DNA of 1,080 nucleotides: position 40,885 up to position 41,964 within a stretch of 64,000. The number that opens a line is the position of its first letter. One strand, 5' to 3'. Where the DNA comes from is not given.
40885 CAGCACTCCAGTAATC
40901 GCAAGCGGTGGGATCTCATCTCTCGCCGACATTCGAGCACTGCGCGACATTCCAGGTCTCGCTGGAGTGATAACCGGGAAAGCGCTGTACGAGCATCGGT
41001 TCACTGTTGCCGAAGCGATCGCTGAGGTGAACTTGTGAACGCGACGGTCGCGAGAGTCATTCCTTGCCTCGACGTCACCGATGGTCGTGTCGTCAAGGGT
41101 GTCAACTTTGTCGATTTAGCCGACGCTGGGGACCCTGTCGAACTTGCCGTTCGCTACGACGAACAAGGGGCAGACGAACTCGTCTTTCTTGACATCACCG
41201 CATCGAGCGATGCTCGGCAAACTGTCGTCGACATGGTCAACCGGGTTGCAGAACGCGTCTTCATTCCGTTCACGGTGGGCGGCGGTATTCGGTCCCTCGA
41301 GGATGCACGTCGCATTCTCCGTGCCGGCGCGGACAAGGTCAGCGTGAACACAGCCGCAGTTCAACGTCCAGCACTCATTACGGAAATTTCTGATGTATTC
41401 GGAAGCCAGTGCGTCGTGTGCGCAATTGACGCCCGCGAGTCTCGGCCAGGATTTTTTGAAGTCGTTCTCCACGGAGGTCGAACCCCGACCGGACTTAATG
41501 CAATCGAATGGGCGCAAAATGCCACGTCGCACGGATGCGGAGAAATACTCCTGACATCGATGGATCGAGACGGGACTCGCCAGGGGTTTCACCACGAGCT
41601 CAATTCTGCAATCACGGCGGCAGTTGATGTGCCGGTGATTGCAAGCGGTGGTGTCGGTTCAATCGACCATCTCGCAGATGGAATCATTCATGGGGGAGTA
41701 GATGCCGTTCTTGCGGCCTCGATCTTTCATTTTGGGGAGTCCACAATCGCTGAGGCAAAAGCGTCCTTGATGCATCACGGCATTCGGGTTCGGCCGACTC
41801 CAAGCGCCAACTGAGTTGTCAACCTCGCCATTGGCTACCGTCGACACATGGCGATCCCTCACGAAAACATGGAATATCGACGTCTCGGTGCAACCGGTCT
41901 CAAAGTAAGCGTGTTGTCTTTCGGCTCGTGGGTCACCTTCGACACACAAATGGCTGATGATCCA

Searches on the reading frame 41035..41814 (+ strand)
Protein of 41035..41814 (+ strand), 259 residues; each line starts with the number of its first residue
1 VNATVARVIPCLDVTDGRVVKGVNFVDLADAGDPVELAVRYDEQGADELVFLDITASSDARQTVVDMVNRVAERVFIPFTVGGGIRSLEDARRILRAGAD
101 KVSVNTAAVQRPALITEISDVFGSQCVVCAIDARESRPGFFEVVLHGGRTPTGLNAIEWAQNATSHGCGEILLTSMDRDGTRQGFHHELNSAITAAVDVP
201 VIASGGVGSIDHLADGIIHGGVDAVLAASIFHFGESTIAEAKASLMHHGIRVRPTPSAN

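Call 47: find_encoding_contigs(protein=window:41035-41814:+, flank=10000, max_places=1)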
Protein window:41035-41814:+ (259 aa): 6 contigs read that carry it; 1 place shown.
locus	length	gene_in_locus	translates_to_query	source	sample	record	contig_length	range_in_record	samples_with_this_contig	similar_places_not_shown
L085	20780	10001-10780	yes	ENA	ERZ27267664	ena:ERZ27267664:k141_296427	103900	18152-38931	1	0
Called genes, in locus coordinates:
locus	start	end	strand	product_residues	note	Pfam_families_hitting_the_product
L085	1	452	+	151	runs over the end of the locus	PF13404:HTH_AsnC-type, PF13412:HTH_24, PF01047:MarR (weak), PF01037:AsnC_trans_reg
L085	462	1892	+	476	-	PF00171:Aldedh, PF05893:LuxC (weak)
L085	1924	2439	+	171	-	PF00226:DnaJ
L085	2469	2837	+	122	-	-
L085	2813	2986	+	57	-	-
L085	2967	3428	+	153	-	-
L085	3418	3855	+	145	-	-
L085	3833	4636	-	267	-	PF00005:ABC_tran, PF13304:AAA_21 (faint)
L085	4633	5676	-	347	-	PF04055:Radical_SAM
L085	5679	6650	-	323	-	PF00583:Acetyltransf_1, PF13508:Acetyltransf_7 (weak), PF08445:FR47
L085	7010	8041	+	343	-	PF00155:Aminotran_1_2, PF00266:Aminotran_5 (weak)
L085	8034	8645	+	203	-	PF00475:IGPD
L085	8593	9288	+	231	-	PF07685:GATase_3 (weak), PF00117:GATase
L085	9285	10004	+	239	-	PF00977:His_biosynth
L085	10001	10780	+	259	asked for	PF00977:His_biosynth, PF05690:ThiG (faint), PF01207:Dus (faint), PF02581:TMP-TENI (faint), PF03060:NMO (faint)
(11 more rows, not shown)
